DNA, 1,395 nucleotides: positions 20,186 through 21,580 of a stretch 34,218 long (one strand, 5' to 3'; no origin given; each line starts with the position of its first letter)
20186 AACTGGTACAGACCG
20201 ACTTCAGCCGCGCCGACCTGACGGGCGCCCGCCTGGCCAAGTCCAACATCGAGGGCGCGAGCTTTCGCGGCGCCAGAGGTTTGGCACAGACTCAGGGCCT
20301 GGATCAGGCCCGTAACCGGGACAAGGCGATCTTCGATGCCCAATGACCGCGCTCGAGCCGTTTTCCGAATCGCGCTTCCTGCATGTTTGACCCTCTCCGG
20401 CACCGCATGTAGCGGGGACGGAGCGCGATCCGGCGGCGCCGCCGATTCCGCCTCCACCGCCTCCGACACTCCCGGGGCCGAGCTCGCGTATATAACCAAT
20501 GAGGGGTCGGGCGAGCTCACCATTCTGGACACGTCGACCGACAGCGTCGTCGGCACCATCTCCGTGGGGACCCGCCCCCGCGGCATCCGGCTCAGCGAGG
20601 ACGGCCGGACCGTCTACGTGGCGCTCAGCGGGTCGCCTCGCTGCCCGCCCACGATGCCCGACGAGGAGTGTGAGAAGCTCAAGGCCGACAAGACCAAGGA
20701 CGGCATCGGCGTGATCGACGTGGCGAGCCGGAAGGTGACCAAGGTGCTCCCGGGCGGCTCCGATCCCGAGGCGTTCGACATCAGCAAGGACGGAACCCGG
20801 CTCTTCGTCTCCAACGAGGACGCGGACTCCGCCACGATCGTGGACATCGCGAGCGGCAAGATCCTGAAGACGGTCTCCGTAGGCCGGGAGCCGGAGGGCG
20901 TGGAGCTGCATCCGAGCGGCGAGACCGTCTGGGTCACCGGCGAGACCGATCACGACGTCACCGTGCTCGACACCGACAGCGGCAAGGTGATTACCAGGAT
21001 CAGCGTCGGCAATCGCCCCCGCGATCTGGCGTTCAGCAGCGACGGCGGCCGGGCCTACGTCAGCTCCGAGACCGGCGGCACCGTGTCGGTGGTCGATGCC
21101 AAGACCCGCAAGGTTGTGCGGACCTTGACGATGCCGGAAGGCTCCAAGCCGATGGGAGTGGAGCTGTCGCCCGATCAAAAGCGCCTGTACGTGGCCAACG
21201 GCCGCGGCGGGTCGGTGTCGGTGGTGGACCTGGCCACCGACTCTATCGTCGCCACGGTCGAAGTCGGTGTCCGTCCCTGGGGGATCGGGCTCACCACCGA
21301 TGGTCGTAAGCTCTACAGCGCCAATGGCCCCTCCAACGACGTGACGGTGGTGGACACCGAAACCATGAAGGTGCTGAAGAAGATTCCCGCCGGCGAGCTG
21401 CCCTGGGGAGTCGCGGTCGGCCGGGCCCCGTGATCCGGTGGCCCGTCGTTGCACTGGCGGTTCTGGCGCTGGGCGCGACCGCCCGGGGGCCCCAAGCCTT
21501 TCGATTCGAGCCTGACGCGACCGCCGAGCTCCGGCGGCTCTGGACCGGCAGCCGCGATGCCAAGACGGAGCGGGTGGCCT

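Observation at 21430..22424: Tandem paralogous secreted Cys-rich proteins with a JAB/MPN-like metal motif at the end of the xoxF operon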

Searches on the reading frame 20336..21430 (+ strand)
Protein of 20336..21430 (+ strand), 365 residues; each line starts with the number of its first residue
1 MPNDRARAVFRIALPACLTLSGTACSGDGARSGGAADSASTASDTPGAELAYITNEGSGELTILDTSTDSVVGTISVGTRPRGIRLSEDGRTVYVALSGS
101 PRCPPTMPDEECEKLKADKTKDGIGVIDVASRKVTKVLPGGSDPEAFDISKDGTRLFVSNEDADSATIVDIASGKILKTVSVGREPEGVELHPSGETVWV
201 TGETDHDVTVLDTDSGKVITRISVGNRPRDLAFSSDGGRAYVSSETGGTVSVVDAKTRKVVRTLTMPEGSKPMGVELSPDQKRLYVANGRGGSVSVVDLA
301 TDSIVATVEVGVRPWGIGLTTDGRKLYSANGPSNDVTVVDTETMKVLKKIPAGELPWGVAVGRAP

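Call 8: search_protein_families(library=pfam, proteins=[window:20336-21430:+], max_evalue=0.001)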
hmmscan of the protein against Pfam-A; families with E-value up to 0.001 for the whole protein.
window:20336-21430:+ (365 aa): 18 families
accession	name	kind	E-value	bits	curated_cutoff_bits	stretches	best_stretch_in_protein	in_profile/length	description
PF10282.15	Lactonase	-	9.7e-21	74.8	21.7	2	225-341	190-320/344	Lactonase, 7-bladed beta-propeller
PF21783.3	YNCE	-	5.5e-20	72.4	27.1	2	117-189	259-331/339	YNCE-like beta-propeller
PF02239.22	Cytochrom_D1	-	2.8e-17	62.8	25.5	2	275-355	41-120/368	Cytochrome D1 heme domain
PF25174.1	Beta-prop_THOC3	-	1.3e-16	60.9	305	0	275-349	52-125/272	THOC3 beta-propeller domain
PF25175.1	Beta-prop_WDR5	-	1.2e-11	44.8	250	2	154-287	64-197/296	WDR5 beta-propeller domain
PF08450.18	SGL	-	2.9e-10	40.6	26.3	0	124-244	117-244/246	SMP-30/Gluconolactonase/LRE-like region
PF23414.1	Beta-prop_EML_2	-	3e-09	37.1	90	1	188-287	3-99/266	Echinoderm microtubule-associated protein second beta-propeller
PF24814.1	WD40_Prp19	-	3.5e-08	33.3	320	1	155-308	104-256/281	Prp19 WD40 domain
PF24796.1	WDR55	-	1.2e-07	31.6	200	0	148-221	60-132/296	WDR55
PF16819.11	DUF5074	-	6.8e-07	29.1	27.2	0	244-351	68-180/353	Domain of unknown function (DUF5074)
PF25168.1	Beta-prop_WDR36-Utp21_2nd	-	1.8e-06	28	84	0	205-284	219-296/335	WDR36/Utp21 second beta-propeller domain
PF25172.1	Beta-prop_WDR3_2nd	-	1.9e-06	27.8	140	1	229-339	3-107/293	WDR3 second beta-propeller domain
PF12894.13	ANAPC4_WD40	-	2.6e-06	28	22.9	0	149-185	46-81/91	Anaphase-promoting complex subunit 4 WD40 domain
PF01436.27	NHL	-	1.1e-05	25.7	20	0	226-242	2-17/28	NHL repeat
PF13449.12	Phytase-like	-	1.3e-05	25.7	27.6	0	174-232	60-111/284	Esterase-like activity of phytase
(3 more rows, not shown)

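Call 10: search_protein_families(library=ncbifam, proteins=[window:20336-21430:+], max_evalue=0.00001)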
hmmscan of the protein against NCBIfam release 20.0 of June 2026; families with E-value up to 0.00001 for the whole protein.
window:20336-21430:+ (365 aa): 11 families
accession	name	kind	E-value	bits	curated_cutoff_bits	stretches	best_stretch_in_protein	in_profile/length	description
TIGR03866.1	PQQ_ABC_repeats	subfamily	2.2e-78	263.5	287.3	1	46-361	8-308/310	PQQ-dependent catabolism-associated beta-propeller protein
TIGR02276.1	beta_rpt_yvtn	repeat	3.9e-67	222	27.85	5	322-361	2-41/42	beta-propeller repeat protein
NF052340.1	hydrazine_beta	equivalog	8.5e-46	156.7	560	4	270-362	33-125/372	hydrazine synthase subunit beta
NF052342.1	hydrazine_BC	exception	8e-35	120.1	1250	3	270-361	39-130/690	hydrazine synthase subunit beta-gamma fusion subunit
NF052280.1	7_blade_YncE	equivalog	4.3e-31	108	400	2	126-287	154-316/338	7-bladed beta-propeller protein YncE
NF052460.1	L-NosZ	equivalog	5.7e-27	94.4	700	2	236-361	53-181/480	clade III lactonase-type nitrous-oxide reductase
TIGR03907.1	QH_beta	equivalog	2.8e-18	66.1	223.2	1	248-333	11-102/338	quinohemoprotein amine dehydrogenase subunit beta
NF048007.1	MmpL3Stblzr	equivalog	1.6e-17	63.8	600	2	123-287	158-325/366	MmpL3/TtfA transport complex stabilizer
NF038117.1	choice_anch_I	subfamily_domain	3.1e-14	52.7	300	1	53-201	69-192/458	choice-of-anchor I family protein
NF050136.1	PGL_lacton_Staph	exception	1.3e-10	40.8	500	1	220-303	183-273/341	6-phosphogluconolactonase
NF038015.2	AztD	exception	1.3e-06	27.4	400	0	191-232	311-352/356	zinc metallochaperone AztD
